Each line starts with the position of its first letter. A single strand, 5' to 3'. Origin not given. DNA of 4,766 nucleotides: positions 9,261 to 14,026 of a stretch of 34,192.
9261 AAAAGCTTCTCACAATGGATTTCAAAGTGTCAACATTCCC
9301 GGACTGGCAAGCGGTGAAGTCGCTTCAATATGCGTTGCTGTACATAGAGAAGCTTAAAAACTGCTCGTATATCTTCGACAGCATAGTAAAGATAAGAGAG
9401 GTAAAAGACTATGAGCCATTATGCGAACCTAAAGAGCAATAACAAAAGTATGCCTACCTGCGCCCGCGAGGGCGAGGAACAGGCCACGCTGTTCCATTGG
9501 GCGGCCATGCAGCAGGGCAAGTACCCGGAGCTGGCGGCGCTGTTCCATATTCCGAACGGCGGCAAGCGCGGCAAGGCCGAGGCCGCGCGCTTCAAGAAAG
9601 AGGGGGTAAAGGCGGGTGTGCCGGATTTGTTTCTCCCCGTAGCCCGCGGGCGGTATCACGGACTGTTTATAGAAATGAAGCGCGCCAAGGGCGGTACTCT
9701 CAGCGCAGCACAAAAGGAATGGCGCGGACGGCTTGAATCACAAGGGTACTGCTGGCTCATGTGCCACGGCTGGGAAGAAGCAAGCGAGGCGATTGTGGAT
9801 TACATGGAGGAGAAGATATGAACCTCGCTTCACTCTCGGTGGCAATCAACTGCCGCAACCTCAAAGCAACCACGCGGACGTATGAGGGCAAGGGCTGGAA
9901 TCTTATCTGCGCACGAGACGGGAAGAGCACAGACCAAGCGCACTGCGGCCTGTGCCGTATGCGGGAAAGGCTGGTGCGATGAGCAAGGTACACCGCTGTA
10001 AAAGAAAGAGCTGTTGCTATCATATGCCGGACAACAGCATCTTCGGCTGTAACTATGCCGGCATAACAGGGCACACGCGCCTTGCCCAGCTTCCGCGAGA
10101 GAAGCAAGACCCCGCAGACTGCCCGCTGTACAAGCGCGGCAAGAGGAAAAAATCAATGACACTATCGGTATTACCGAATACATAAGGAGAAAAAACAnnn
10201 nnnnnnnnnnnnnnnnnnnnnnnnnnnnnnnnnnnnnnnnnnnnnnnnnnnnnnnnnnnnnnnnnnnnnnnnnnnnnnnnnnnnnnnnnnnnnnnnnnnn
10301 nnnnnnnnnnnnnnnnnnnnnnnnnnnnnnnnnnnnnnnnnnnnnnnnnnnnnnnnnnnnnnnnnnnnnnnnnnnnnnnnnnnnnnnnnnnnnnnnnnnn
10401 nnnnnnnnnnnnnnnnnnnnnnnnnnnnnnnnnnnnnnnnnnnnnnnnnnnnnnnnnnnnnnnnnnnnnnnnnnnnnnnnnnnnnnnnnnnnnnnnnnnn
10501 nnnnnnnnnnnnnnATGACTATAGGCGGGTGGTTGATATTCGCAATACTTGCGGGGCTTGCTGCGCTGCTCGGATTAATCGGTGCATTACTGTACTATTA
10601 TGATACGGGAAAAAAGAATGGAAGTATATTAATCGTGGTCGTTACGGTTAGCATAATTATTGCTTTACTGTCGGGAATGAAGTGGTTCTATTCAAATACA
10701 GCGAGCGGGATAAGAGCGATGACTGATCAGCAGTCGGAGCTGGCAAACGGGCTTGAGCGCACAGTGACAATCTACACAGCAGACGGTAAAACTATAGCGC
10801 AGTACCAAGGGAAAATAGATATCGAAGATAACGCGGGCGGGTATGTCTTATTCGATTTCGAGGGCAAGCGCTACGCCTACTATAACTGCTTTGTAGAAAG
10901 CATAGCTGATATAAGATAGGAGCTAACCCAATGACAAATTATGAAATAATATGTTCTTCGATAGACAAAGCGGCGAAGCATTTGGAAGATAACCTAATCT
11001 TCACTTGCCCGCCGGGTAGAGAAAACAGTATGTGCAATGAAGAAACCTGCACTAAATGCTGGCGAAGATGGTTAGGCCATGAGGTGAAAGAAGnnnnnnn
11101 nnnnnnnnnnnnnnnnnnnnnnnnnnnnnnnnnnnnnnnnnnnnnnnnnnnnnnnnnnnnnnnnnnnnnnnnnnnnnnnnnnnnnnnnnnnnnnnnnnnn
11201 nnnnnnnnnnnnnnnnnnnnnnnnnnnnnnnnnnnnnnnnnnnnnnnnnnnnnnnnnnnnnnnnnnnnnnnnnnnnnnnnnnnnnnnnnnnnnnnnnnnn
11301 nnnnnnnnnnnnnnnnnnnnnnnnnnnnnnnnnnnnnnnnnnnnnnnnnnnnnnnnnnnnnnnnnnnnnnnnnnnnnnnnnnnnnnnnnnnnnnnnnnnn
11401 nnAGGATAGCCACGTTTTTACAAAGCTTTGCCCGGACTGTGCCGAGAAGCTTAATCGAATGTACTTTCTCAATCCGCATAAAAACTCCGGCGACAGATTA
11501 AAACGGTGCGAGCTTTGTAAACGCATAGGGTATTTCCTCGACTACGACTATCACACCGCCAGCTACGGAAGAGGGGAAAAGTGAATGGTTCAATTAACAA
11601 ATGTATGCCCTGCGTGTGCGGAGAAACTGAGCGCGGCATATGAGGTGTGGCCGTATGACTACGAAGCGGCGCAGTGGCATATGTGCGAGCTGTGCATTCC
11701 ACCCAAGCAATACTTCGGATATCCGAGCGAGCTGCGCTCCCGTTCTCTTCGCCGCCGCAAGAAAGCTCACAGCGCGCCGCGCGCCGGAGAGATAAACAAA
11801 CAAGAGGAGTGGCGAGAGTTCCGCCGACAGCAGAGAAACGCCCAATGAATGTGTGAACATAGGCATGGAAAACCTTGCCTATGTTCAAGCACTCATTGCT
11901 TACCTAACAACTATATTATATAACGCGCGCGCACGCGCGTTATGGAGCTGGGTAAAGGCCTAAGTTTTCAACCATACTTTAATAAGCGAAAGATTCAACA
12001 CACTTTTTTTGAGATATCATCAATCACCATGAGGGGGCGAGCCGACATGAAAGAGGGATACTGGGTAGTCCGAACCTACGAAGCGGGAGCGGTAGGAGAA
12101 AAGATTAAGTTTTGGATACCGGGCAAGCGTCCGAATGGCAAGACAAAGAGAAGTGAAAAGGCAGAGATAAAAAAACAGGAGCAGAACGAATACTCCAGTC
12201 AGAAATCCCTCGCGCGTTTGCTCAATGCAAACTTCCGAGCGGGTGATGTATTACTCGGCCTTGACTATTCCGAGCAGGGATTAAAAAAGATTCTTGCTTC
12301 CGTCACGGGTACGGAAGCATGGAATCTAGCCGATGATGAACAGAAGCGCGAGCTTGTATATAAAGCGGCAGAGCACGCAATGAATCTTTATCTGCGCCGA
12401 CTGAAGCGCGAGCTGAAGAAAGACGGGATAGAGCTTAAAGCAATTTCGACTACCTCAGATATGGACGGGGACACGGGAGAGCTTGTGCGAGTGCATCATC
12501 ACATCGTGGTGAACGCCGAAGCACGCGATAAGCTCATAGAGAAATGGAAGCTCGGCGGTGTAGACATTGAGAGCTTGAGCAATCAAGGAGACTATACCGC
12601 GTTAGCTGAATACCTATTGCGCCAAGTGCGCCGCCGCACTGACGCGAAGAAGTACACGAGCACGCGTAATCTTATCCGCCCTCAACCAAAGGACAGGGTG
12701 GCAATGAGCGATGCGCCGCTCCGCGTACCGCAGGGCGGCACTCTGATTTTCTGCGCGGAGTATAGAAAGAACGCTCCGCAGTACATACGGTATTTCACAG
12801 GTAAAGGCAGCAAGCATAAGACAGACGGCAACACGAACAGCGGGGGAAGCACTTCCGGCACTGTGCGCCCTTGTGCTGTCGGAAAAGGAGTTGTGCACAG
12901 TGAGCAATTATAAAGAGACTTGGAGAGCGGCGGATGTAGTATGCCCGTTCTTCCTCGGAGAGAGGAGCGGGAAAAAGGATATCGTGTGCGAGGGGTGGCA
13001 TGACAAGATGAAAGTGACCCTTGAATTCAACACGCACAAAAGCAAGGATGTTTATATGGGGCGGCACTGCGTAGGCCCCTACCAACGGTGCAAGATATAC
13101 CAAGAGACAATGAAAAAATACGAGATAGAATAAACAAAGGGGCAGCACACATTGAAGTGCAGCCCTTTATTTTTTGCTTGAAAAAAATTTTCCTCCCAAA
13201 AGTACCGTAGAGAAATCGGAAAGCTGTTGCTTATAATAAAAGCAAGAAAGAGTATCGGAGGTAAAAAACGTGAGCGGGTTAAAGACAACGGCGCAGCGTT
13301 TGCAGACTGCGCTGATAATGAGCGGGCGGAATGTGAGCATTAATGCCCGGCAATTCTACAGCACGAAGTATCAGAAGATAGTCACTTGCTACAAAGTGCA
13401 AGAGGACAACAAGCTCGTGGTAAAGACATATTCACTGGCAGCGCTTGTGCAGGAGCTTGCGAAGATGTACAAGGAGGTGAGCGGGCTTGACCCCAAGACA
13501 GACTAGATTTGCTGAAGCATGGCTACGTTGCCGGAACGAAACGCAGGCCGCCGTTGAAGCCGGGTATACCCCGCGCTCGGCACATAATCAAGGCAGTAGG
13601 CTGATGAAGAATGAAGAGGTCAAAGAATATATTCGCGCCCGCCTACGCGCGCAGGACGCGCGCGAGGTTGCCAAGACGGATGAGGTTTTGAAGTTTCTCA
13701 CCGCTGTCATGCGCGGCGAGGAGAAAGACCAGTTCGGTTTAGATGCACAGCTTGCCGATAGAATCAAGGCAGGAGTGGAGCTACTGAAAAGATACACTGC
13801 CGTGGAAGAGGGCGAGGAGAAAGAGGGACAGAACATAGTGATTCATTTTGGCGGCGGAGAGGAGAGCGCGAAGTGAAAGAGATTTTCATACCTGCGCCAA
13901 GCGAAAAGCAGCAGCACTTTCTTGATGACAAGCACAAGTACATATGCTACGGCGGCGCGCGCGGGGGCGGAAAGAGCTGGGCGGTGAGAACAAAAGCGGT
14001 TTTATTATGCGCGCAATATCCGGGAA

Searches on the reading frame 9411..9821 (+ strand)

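Call 22: search_protein_families(library=phrogs, proteins=[window:9411-9821:+], max_evalue=0.001)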
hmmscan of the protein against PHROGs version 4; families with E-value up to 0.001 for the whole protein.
window:9411-9821:+ (136 aa): 4 families
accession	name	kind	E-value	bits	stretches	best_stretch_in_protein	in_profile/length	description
phrog_824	-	unknown function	5.8e-51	174.9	1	12-134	58-177/265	-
phrog_2363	-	unknown function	8e-22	78.8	1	20-135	61-174/192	-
phrog_5702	-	DNA, RNA and nucleotide metabolism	3.5e-14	53.5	1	64-132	1-67/70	Holliday junction resolvase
phrog_93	-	DNA, RNA and nucleotide metabolism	0.00049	19.9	1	61-128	378-438/613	endonuclease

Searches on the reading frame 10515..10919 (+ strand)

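Call 22: search_protein_families(library=phrogs, proteins=[window:10515-10919:+], max_evalue=0.001)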
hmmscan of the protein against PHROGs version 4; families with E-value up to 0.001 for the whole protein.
window:10515-10919:+ (134 aa): 1 family
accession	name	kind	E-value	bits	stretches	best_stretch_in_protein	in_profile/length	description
phrog_2316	-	unknown function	1.2e-11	45.7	1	38-127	5-89/191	-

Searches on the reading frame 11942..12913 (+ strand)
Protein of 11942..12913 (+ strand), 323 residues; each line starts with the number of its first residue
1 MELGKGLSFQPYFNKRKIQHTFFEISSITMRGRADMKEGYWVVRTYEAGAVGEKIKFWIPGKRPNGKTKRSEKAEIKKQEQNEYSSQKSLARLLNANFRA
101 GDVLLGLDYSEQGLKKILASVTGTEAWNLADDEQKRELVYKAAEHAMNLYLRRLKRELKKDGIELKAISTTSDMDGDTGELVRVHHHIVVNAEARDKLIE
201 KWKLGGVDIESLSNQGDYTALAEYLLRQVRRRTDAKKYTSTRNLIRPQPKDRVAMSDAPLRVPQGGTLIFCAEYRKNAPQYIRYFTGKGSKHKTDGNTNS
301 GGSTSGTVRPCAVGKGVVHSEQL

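Call 22: search_protein_families(library=phrogs, proteins=[window:11942-12913:+], max_evalue=0.001)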
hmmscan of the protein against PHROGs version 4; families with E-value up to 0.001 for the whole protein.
window:11942-12913:+ (323 aa): 1 family
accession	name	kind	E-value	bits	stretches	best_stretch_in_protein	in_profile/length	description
phrog_3584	-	DNA, RNA and nucleotide metabolism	2.5e-47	162.5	1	38-281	2-224/265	replication initiation protein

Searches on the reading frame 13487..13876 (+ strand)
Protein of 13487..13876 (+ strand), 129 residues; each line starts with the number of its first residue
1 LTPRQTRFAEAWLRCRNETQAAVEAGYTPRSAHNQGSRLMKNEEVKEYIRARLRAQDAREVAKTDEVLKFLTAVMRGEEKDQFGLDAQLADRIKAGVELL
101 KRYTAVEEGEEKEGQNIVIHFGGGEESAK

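Call 22: search_protein_families(library=phrogs, proteins=[window:13487-13876:+], max_evalue=0.001)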
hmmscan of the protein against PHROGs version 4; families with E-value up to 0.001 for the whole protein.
window:13487-13876:+ (129 aa): 7 families
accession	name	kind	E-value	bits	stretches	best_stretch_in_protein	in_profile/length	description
phrog_51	-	head and packaging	7.4e-30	105.5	1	1-121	89-229/261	terminase small subunit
phrog_17390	-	unknown function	2.1e-16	60.5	1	1-53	3-55/69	-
phrog_641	-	head and packaging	2.8e-13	51.7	1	1-63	3-65/162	terminase small subunit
phrog_2606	-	head and packaging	8.2e-13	49.4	1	2-69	90-158/310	terminase small subunit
phrog_5334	-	head and packaging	1.2e-05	26.5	1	6-117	22-122/162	terminase small subunit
phrog_32222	-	unknown function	1.5e-05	25.8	1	2-64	93-154/241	-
phrog_21661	-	unknown function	0.00038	21.6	1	37-114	22-95/126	-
